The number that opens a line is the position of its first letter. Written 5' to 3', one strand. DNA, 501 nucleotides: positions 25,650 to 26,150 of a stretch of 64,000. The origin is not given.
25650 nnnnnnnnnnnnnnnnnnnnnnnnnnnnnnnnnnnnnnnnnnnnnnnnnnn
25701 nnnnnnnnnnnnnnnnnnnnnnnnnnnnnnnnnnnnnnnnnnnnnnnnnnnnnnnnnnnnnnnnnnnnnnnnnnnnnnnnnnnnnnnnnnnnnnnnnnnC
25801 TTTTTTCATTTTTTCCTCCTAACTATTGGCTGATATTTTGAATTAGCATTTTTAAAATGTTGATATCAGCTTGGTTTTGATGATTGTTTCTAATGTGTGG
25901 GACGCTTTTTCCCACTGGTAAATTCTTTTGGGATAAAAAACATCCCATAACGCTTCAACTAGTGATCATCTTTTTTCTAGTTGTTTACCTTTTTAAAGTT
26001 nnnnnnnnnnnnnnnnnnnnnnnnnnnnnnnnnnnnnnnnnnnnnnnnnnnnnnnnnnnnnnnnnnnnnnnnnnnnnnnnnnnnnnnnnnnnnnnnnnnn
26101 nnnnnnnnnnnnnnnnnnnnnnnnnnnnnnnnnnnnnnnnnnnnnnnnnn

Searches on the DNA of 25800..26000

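Call 56: search_with_rna_model(model_id=R1, source=window, start=25800, end=26000, filters=off, max_evalue=0.01, show_alignments=1)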
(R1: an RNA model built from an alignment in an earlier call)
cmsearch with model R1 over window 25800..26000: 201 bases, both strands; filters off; matches with E-value up to 0.01: 1.
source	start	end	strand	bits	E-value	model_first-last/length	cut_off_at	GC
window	25885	25978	-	37.1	1.9e-08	1-98/98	no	0.36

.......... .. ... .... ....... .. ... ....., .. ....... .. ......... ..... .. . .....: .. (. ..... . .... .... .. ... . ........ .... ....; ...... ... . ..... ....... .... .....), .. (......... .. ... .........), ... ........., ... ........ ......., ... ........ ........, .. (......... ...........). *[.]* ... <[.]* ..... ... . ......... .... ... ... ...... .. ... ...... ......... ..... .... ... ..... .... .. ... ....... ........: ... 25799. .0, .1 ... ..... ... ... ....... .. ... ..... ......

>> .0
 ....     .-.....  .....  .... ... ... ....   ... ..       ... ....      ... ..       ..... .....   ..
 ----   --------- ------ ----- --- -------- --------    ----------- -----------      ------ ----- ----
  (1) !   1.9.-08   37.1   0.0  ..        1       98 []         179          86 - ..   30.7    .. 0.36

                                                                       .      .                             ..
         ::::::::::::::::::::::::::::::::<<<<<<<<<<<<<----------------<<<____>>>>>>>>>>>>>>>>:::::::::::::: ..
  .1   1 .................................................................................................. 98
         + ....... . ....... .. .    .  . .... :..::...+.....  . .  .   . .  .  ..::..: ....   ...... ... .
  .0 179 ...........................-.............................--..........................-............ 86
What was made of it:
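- The diverged copy at 25885 keeps its stem through compensatory changes (call 56).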
